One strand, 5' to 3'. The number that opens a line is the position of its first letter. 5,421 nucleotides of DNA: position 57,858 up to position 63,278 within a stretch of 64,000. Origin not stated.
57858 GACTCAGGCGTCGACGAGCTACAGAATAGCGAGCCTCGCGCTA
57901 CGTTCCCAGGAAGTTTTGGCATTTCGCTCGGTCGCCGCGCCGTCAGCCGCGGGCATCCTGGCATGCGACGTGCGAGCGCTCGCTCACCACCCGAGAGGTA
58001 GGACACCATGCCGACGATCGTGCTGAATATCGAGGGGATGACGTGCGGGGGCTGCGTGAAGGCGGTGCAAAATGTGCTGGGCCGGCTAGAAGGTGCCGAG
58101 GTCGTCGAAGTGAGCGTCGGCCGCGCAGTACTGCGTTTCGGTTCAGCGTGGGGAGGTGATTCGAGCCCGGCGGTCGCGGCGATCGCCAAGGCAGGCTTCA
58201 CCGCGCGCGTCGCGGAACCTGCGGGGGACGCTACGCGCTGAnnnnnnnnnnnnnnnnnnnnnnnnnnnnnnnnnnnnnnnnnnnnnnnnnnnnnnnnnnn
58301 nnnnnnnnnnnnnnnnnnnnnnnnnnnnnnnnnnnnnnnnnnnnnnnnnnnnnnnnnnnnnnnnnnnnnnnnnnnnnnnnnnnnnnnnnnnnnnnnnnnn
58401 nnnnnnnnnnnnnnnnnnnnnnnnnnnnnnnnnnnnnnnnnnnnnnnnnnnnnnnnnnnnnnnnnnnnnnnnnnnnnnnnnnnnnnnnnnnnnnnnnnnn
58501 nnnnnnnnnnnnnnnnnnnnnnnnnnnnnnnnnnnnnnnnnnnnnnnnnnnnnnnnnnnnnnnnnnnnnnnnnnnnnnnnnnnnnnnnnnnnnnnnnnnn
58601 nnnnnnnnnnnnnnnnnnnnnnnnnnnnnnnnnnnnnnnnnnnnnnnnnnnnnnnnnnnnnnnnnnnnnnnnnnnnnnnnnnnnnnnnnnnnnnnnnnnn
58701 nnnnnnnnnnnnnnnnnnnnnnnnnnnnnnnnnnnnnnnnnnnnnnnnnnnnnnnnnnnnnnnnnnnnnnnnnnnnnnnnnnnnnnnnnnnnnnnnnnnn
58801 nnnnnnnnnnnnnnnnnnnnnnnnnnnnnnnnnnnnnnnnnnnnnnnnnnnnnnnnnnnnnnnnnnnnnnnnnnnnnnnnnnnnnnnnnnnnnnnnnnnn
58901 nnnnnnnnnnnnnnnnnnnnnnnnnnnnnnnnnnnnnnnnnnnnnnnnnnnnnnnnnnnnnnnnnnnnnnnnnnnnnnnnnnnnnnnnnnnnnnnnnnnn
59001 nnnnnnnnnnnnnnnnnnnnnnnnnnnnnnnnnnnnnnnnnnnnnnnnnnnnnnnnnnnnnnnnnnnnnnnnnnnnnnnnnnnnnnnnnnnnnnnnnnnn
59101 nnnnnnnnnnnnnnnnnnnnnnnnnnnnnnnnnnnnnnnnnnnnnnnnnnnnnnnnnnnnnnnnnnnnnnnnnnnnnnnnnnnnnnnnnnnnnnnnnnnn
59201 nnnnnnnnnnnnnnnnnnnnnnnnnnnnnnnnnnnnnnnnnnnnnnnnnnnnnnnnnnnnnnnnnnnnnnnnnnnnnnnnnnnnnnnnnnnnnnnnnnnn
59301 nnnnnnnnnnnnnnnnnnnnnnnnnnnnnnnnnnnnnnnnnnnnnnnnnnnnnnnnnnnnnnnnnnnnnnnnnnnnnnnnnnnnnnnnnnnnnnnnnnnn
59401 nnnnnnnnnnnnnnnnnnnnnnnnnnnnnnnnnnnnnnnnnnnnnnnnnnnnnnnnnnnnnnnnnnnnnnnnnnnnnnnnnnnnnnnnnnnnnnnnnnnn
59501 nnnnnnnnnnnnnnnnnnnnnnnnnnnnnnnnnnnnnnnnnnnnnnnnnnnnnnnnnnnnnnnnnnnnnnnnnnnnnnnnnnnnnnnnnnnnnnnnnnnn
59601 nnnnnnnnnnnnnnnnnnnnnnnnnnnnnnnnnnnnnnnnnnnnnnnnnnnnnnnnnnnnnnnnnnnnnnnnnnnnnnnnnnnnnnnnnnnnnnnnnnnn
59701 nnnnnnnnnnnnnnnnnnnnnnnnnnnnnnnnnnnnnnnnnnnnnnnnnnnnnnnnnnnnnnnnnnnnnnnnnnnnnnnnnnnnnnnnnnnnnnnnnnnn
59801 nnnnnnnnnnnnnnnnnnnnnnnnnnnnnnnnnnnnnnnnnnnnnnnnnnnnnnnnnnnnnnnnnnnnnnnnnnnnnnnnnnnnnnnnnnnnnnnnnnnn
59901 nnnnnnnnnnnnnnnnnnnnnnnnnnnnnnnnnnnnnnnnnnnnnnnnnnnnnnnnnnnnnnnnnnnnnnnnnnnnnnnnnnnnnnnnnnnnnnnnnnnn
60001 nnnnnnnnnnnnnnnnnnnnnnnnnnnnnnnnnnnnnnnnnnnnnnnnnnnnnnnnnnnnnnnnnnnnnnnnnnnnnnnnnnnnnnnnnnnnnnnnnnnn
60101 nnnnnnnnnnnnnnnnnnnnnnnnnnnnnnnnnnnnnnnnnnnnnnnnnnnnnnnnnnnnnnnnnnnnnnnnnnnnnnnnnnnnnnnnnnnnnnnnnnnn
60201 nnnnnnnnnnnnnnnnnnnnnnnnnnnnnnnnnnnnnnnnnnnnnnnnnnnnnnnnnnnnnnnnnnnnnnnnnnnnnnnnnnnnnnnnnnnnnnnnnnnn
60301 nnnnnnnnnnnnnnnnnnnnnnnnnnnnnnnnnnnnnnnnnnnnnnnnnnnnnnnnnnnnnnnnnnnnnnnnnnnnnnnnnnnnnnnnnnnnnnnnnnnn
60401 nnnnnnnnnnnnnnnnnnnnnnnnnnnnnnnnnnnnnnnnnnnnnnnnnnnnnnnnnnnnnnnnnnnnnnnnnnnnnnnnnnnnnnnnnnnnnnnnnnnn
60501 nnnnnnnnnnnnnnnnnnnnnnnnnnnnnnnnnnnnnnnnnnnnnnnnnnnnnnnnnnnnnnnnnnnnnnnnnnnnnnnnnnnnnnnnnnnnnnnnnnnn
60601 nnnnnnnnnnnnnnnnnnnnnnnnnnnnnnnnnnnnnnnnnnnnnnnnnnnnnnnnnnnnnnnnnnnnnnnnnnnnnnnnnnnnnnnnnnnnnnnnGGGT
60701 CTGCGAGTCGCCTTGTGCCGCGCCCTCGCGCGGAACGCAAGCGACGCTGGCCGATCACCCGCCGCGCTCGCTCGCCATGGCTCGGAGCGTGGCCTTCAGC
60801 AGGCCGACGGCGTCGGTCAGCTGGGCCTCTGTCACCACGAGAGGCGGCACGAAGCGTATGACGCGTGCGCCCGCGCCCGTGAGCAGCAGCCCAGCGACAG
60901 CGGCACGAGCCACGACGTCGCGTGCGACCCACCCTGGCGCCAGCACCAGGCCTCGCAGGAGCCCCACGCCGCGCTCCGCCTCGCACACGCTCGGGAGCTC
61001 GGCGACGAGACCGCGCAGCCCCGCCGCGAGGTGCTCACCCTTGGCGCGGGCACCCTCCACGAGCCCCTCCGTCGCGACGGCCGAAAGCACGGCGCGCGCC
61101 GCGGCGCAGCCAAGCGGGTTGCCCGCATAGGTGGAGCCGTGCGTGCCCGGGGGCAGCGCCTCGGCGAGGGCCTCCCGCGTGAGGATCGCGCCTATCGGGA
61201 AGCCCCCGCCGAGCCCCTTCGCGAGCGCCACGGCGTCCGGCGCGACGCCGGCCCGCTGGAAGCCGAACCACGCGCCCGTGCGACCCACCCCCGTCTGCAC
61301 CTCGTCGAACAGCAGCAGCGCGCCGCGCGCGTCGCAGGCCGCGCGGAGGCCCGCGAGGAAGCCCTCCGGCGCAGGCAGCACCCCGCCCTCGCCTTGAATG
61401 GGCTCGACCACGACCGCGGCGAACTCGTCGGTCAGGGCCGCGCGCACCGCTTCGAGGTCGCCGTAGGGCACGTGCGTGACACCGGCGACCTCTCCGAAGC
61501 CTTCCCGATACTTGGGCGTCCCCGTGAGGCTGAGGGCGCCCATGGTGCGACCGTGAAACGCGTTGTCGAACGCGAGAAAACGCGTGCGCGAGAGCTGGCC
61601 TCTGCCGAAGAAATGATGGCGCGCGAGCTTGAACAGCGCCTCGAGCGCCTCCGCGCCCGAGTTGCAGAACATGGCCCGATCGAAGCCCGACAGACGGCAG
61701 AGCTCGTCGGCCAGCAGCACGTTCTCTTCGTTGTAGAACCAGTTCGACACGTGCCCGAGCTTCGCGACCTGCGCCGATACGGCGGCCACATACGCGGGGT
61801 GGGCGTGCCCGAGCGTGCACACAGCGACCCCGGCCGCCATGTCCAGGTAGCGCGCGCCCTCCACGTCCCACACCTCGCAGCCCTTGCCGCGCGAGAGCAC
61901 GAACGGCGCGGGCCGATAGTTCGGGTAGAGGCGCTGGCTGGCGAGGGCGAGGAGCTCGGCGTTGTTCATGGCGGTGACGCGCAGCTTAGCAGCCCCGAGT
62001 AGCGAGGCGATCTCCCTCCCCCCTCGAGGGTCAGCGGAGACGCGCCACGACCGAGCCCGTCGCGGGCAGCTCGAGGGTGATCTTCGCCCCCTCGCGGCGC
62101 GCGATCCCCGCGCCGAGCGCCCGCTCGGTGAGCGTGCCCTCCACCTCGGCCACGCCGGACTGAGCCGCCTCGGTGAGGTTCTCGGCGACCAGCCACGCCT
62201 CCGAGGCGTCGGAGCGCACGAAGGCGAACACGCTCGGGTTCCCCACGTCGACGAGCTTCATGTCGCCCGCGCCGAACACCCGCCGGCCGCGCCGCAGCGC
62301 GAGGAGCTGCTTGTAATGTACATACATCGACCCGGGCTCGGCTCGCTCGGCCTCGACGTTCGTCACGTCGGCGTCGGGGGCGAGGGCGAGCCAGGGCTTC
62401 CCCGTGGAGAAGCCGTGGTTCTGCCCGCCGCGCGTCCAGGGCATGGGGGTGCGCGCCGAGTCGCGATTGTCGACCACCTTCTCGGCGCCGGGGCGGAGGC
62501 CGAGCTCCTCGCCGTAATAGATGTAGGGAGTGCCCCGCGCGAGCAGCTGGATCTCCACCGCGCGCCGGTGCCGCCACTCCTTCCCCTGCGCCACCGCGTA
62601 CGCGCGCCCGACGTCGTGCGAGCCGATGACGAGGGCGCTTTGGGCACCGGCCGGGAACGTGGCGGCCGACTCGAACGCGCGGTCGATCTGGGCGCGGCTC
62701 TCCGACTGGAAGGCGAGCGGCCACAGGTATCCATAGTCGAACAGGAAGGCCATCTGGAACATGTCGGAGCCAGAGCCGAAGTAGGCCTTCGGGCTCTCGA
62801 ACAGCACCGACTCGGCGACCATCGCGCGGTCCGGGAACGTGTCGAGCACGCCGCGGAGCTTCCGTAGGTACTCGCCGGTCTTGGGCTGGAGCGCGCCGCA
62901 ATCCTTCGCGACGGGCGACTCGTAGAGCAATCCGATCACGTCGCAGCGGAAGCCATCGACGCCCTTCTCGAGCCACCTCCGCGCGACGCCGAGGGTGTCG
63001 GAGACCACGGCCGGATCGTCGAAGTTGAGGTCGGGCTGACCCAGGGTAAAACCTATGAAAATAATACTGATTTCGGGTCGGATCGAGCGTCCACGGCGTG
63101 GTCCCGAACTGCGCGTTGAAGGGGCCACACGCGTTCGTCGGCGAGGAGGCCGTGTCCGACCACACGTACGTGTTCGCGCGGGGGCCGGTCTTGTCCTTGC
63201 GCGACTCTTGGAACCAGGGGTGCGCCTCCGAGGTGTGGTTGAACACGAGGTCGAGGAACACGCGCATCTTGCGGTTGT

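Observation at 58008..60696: P1B-ATPase-like protein with all catalytic signatures degenerate, convergent with and overlapping a CopZ-like chaperone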

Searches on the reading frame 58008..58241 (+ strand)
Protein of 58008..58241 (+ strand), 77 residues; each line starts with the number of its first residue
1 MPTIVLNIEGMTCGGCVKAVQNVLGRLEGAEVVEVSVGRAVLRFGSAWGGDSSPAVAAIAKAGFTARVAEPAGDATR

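Call 3: search_protein_families(library=pfam, proteins=[window:58008-58241:+], max_evalue=1)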
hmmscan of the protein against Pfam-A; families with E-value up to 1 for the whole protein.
window:58008-58241:+ (77 aa): 1 family
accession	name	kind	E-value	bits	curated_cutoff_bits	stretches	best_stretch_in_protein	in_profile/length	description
PF00403.32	HMA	-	8.2e-09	36.2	24.8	1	5-64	1-61/62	Heavy-metal-associated domain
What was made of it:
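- On CopZ-type HMA metallochaperone (the 77-aa neighbour): Pfam HMA scores 36.2 bits against a cutoff of 24.8 (call 3).
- Closest known: CopZ-type HMA metallochaperones. Same: The 77-aa neighbour has the GMTCxxC motif and passes the Pfam HMA threshold (call 3).
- Checked: Pfam HMA is E=8e-9, above its gathering score (call 3).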

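Call 4: search_protein_families(library=ncbifam, proteins=[window:58008-58241:+], max_evalue=1)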
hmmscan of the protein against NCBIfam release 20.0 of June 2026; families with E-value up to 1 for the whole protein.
window:58008-58241:+ (77 aa): 12 families
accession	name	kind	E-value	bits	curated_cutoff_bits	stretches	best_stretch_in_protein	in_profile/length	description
NF041115.1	UxxU_metal_bind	equivalog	6.5e-12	45.4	95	1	3-69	5-72/74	metal-binding (seleno)protein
NF047957.1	CopZ_AFE_1862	equivalog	1.8e-09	37.9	85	1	4-66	1-61/62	CopZ family metallochaperone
NF033795.1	chaper_CopZ_Bs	exception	4.3e-09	36.4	91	1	4-37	2-35/66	copper chaperone CopZ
TIGR00003.1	TIGR00003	subfamily_domain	5.8e-08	32.8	62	1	6-39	4-37/66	copper ion binding protein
NF010311.1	PRK13748.1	subfamily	3.5e-07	29.5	600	1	5-71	2-68/560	mercury(II) reductase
NF033794.2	chaper_CopZ_Eh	exception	6.8e-07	29.3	95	1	6-68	4-67/68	copper chaperone CopZ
NF033781.1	chaper_CopP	exception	1.5e-06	28.3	112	1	4-39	2-37/65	copper-binding metallochaperone CopP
NF007952.0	PRK10671.1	equivalog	1.9e-06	26.3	1316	1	6-70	107-169/838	copper-exporting P-type ATPase CopA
NF045683.1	MerT_CopZ_Se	exception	1.4e-05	24.7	375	1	3-72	163-233/235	MerT/CopZ fusion-like heavy metal transport selenoprotein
TIGR02052.1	MerP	equivalog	5.1e-05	23.7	92.55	1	3-39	24-60/92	mercury resistance system periplasmic binding protein MerP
NF033556.1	MerTP_fusion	equivalog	7.5e-05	22.4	180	1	3-45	121-165/186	mercuric transport protein MerTP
NF033775.1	P_type_ZntA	exception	0.012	14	1240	1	7-71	53-116/732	Zn(II)/Cd(II)/Pb(II) translocating P-type ATPase ZntA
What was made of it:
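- On P-type ATPase, class P1B (functional heavy-metal pump): CopA and ZntA equivalogs are also far below their cutoffs (call 4).
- On CopZ-type HMA metallochaperone (the 77-aa neighbour): The best CopZ model, NF047957, scores 37.9 bits against a cutoff of 85 (call 4).
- Closest known: CopZ-type HMA metallochaperones. Different: It is below all NCBIfam CopZ equivalog cutoffs (call 4).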

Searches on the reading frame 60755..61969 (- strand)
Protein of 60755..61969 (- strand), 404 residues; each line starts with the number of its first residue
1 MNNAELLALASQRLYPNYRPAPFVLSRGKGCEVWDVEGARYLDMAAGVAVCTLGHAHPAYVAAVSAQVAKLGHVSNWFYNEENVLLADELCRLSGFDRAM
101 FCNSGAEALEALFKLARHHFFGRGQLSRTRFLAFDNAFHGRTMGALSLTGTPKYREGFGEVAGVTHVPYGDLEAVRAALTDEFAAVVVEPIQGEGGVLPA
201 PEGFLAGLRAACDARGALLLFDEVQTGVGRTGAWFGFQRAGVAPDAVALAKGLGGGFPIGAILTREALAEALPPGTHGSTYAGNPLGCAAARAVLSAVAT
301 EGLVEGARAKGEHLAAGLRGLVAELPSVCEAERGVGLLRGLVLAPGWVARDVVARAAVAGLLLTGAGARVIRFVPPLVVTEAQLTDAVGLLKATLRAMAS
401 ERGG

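Call 34: search_protein_families(library=ncbifam, proteins=[window:60755-61969:-], max_evalue=0.00001)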
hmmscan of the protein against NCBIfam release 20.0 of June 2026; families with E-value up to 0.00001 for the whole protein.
window:60755-61969:- (404 aa): 69 families (the best 25 are shown)
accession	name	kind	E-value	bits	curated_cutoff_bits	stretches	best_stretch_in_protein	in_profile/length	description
NF002874.0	PRK03244.1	equivalog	6.5e-137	456.6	457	1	4-399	8-396/399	acetylornithine transaminase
TIGR00707.1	argD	subfamily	2.9e-131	437.8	410.05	1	17-394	5-379/381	acetylornithine/succinylornithine family transaminase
NF002325.0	PRK01278.1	subfamily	5.6e-131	436.8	372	1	11-400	3-391/395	acetylornithine transaminase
NF003468.0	PRK05093.1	subfamily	1.1e-122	409.6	522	1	12-397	14-401/405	acetylornithine/succinyldiaminopimelate transaminase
TIGR03246.1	arg_catab_astC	subfamily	4.5e-120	401.3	609.95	1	12-391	8-389/397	acetylornithine/succinylornithine family transaminase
NF009047.0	PRK12381.1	subfamily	3.5e-113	378.5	630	1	14-399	14-401/406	bifunctional succinylornithine transaminase/acetylornithine transaminase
NF002797.0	PRK02936.1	equivalog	1e-107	360.2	496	1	12-397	2-379/385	acetylornithine transaminase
NF003397.0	PRK04612.1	equivalog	2e-102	343.1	735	1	6-399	7-405/408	acetylornithine transaminase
NF004426.0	PRK05769.1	equivalog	7.3e-99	331.5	552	2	180-397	219-439/441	acetyl ornithine aminotransferase family protein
NF002985.0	PRK03715.1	equivalog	4e-91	305.6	568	1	22-397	19-393/395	acetylornithine transaminase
TIGR01885.1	Orn_aminotrans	equivalog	1.2e-89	300.8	378.4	1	16-395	14-401/402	ornithine--oxo-acid transaminase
NF005993.0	PRK08117.1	subfamily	1.7e-89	300.4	574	2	180-399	205-431/433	aspartate aminotransferase family protein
NF003273.0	PRK04260.1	equivalog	8.8e-84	281.2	616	1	13-393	3-373/376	acetylornithine transaminase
NF042418.1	LysJ_Th_th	equivalog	1.7e-82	277.4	700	1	22-393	19-383/386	[LysW]-aminoadipate semialdehyde transaminase LysJ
NF003145.0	PRK04073.1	equivalog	4.3e-82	275.8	656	1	15-393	16-393/396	ornithine--oxo-acid transaminase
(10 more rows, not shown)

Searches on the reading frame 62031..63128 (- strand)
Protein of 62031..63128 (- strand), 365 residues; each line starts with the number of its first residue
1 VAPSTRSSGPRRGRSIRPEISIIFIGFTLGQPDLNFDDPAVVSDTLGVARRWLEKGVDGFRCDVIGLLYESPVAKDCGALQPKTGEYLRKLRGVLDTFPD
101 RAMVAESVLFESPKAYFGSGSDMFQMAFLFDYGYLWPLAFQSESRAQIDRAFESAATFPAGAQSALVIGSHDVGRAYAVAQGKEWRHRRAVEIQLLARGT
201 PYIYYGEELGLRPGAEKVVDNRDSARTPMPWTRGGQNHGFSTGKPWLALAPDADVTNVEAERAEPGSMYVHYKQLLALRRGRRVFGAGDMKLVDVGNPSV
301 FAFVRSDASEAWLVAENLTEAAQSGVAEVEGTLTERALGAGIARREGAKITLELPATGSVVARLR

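Call 34: search_protein_families(library=ncbifam, proteins=[window:62031-63128:-], max_evalue=0.00001)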
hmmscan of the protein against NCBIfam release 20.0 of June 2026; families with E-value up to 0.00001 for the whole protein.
window:62031-63128:- (365 aa): 6 families
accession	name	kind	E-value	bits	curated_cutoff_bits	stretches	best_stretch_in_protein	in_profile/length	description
TIGR02456.1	treS_nterm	equivalog_domain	4.4e-47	160.8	678.35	2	26-172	160-307/539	maltose alpha-D-glucosyltransferase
NF051899.1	BetGalacBglAAgro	equivalog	1.8e-38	132.3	900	2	81-363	240-536/537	beta-galactosidase BglA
TIGR02403.1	trehalose_treC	equivalog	2.7e-33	115.5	799.05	2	221-321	404-503/544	alpha,alpha-phosphotrehalase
NF008183.0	PRK10933.1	subfamily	9.9e-27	93.8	535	2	221-324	409-511/551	alpha,alpha-phosphotrehalase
NF008051.0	PRK10785.1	equivalog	1.6e-12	46.4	568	0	168-238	443-507/607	maltodextrin glucosidase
NF041090.1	Cyc-maltodext_AglB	equivalog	8.3e-11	41.3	540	1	167-235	289-350/470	cyclomaltodextrinase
